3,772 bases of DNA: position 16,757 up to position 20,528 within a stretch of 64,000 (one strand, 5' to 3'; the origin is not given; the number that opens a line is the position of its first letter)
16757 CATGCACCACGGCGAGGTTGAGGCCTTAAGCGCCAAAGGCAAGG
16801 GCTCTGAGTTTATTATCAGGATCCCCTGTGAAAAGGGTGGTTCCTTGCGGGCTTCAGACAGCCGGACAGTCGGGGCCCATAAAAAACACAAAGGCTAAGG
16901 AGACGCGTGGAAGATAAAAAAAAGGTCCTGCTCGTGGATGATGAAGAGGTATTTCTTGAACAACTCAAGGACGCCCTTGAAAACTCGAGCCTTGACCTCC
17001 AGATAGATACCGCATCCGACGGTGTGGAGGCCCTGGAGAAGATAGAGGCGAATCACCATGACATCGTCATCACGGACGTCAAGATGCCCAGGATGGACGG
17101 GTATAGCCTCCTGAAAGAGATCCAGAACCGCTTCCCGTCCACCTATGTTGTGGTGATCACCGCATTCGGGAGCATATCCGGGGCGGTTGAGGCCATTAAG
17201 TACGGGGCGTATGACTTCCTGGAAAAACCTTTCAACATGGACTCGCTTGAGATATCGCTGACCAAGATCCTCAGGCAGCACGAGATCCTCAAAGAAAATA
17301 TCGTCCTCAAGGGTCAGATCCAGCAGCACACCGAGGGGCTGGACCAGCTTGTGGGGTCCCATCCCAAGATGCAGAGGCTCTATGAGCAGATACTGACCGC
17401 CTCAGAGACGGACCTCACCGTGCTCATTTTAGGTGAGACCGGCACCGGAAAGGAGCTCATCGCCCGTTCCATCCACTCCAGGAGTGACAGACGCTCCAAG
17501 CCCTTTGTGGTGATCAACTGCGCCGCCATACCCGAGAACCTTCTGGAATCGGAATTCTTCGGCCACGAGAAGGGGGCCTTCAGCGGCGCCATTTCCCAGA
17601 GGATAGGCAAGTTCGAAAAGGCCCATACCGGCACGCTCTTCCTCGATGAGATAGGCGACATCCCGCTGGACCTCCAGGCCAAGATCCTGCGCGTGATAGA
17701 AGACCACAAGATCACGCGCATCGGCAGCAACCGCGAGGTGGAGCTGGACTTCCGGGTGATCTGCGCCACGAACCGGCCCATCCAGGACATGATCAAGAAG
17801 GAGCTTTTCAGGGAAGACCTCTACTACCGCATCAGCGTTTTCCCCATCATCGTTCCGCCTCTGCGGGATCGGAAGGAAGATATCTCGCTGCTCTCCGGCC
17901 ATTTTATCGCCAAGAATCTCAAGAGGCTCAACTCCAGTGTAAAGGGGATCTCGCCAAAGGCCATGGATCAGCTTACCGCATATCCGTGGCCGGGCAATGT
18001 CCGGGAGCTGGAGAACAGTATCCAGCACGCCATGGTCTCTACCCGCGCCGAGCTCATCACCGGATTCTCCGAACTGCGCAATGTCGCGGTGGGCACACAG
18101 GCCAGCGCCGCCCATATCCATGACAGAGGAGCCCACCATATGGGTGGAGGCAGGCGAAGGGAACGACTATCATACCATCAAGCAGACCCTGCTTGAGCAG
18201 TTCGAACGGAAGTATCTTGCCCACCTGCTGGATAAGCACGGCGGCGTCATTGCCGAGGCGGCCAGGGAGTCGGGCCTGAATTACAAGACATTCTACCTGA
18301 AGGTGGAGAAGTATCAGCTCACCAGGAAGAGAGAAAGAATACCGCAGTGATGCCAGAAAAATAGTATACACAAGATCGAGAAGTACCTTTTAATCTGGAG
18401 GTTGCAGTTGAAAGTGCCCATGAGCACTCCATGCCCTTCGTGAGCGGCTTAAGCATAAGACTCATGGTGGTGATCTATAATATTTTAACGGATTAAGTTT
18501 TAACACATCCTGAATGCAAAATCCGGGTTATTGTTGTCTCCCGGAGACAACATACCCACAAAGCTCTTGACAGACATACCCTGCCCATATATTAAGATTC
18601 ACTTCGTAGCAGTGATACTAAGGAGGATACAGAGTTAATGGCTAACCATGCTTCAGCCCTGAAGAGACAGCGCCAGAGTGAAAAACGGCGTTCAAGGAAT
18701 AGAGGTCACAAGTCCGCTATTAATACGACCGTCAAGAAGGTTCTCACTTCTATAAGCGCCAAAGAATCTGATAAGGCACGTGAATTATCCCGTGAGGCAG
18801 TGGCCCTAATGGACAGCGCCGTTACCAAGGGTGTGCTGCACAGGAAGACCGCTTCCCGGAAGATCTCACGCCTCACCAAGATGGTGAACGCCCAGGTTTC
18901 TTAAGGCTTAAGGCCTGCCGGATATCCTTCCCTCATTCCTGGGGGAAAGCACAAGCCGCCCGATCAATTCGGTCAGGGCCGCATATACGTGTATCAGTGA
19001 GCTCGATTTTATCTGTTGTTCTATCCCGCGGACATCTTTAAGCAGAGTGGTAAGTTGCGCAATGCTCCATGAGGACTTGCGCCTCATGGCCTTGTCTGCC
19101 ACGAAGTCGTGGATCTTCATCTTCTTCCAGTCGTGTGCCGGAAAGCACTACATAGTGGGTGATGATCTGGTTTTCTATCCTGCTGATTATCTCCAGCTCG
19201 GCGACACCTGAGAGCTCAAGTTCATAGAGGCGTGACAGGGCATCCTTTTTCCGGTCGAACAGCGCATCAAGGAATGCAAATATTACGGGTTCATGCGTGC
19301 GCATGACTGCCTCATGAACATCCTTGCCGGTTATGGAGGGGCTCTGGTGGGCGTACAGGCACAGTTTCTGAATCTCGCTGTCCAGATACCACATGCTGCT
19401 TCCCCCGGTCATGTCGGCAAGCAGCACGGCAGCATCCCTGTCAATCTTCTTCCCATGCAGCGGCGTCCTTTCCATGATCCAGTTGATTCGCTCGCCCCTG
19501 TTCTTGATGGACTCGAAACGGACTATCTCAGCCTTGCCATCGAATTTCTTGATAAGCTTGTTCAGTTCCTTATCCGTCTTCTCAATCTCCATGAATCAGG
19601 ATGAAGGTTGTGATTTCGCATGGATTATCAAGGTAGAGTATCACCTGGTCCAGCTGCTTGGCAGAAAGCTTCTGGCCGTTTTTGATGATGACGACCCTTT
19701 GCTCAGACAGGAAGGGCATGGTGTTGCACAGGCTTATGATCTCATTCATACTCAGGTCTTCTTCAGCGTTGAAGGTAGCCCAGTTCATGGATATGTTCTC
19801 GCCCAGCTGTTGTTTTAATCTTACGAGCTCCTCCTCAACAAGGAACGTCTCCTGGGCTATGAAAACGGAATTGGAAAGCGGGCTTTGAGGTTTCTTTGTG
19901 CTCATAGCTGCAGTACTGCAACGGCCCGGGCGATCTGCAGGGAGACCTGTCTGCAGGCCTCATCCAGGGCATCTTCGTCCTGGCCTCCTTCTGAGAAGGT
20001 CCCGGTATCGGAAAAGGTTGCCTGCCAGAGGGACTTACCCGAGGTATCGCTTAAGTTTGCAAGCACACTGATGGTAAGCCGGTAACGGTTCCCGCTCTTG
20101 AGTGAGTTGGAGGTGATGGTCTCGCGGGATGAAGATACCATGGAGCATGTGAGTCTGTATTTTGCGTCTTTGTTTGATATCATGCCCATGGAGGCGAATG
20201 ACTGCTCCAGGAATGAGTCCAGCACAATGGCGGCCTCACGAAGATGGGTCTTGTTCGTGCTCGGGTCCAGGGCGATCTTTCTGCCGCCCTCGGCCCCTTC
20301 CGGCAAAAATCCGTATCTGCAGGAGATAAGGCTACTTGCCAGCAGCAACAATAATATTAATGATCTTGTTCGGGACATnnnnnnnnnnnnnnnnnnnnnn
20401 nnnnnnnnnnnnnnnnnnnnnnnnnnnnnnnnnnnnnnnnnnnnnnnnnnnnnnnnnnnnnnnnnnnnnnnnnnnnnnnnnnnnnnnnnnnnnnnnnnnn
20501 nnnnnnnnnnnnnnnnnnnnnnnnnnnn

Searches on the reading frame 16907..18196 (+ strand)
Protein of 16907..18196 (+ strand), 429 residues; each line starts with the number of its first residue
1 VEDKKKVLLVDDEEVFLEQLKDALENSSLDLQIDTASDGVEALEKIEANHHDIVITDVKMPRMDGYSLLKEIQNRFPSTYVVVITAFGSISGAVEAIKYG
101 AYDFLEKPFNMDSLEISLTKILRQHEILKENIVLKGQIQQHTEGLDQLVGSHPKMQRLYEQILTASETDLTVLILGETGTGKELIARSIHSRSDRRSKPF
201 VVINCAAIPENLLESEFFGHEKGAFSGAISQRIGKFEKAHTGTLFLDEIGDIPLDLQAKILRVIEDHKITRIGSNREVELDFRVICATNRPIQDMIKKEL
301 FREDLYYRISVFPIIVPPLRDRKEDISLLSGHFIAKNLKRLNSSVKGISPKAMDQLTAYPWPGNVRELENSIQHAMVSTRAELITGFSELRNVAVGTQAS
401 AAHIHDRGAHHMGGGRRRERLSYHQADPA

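Call 63: search_protein_families(library=pfam, proteins=[window:16907-18196:+], max_evalue=0.001)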
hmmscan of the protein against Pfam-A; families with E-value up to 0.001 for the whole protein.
window:16907-18196:+ (429 aa): 8 families
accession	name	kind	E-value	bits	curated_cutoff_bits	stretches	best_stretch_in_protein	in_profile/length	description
PF00158.32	Sigma54_activat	-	6.2e-71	237.9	20.2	1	148-314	1-167/168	Sigma-54 interaction domain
PF00072.30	Response_reg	-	1.3e-30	106.2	30.2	1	7-115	1-107/111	Response regulator receiver domain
PF14532.12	Sigma54_activ_2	-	6.7e-22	78.6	25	1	149-319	1-138/138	Sigma-54 interaction domain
PF25601.1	AAA_lid_14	-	1.2e-21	76.7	27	1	320-385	1-66/87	AAA+ ATPase lid domain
PF00004.35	AAA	-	1.7e-07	32.2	21.2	1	172-308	1-125/131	ATPase family associated with various cellular activities (AAA)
PF07728.20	AAA_5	-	5.4e-07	30.1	22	1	172-291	2-124/139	AAA domain (dynein-related subfamily)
PF07724.20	AAA_2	-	1.9e-06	28.4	27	1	171-296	5-131/166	AAA domain (Cdc48 subfamily)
PF01078.27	Mg_chelatase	-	1.2e-05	25.3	20.3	0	227-290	93-158/207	Magnesium chelatase, subunit ChlI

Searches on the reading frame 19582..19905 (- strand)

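Call 63: search_protein_families(library=pfam, proteins=[window:19582-19905:-], max_evalue=0.001)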
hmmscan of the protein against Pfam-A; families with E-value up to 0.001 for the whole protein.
window:19582-19905:- (107 aa): 1 family
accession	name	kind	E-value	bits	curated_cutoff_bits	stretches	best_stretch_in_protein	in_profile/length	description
PF06144.19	DNA_pol3_delta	-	3.2e-09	37.3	21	1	18-104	6-99/124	DNA polymerase III, delta subunit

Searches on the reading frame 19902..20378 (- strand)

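Call 63: search_protein_families(library=pfam, proteins=[window:19902-20378:-], max_evalue=0.001)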
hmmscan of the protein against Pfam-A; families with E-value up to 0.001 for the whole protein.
window:19902-20378:- (158 aa): 1 family
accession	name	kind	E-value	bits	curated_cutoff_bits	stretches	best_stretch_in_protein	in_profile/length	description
PF04390.17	LptE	-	1.1e-06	29.7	23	1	34-152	3-117/118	Lipopolysaccharide-assembly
